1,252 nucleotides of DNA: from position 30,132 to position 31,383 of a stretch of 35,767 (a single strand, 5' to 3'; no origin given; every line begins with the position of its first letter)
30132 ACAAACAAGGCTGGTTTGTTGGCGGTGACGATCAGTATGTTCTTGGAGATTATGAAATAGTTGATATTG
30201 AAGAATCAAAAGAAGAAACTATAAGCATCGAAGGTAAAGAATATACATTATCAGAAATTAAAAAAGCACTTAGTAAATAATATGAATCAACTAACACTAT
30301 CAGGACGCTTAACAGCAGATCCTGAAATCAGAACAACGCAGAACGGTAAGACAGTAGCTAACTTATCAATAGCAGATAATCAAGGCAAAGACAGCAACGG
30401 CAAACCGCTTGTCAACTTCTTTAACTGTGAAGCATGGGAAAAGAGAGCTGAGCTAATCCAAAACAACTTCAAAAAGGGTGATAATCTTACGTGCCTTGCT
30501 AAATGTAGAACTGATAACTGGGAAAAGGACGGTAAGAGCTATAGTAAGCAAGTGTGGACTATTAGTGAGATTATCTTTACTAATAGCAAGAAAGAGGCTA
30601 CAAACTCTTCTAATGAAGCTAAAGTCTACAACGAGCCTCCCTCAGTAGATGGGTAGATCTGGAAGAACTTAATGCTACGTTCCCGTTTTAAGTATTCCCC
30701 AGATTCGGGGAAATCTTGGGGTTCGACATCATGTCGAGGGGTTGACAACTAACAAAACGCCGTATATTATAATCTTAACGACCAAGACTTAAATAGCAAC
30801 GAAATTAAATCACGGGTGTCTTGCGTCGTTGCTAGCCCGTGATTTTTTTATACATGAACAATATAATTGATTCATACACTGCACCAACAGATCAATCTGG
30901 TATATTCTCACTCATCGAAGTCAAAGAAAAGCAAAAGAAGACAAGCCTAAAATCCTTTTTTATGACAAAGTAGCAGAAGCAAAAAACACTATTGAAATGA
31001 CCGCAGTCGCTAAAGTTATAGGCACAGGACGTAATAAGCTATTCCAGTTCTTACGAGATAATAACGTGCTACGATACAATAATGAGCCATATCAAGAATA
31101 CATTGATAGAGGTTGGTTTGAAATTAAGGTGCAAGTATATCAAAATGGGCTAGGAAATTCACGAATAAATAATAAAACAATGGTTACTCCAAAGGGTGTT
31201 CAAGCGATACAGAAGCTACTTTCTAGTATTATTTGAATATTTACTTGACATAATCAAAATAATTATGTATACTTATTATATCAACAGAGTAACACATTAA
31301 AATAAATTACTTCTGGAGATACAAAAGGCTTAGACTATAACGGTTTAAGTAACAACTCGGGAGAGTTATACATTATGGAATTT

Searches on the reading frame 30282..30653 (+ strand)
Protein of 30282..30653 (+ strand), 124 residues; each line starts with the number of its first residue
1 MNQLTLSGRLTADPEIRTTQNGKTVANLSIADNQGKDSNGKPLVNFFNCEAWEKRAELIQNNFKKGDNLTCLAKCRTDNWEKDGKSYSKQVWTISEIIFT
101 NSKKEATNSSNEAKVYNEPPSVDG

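Call 9: search_protein_families(library=phrogs, proteins=[window:30282-30653:+], max_evalue=0.01)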
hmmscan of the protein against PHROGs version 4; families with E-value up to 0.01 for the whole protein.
window:30282-30653:+ (124 aa): 2 families
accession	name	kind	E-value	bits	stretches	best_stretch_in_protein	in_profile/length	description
phrog_44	-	DNA, RNA and nucleotide metabolism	1.8e-28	101.1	1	1-112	87-202/271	single strand DNA binding protein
phrog_25370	-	unknown function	1.8e-07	31.7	1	1-40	2-42/48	-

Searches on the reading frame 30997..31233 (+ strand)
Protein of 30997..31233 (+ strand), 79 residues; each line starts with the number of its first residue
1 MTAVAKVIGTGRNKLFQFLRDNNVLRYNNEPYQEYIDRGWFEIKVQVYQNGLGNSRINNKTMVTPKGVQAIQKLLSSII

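Call 9: search_protein_families(library=phrogs, proteins=[window:30997-31233:+], max_evalue=0.01)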
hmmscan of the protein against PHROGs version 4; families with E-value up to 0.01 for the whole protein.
window:30997-31233:+ (79 aa): 5 families
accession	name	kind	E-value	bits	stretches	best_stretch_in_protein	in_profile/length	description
phrog_63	-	transcription regulation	2.4e-20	74.3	1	2-75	278-356/431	anti-repressor Ant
phrog_130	-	transcription regulation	8.6e-13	49.1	1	3-75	329-408/480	anti-repressor Ant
phrog_9438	-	transcription regulation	8.1e-12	46.1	1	6-76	37-113/121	anti-repressor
phrog_5689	-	unknown function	3.2e-10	41.3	1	3-69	7-73/91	-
phrog_25289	-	unknown function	2.7e-05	25.4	0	32-76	21-65/79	-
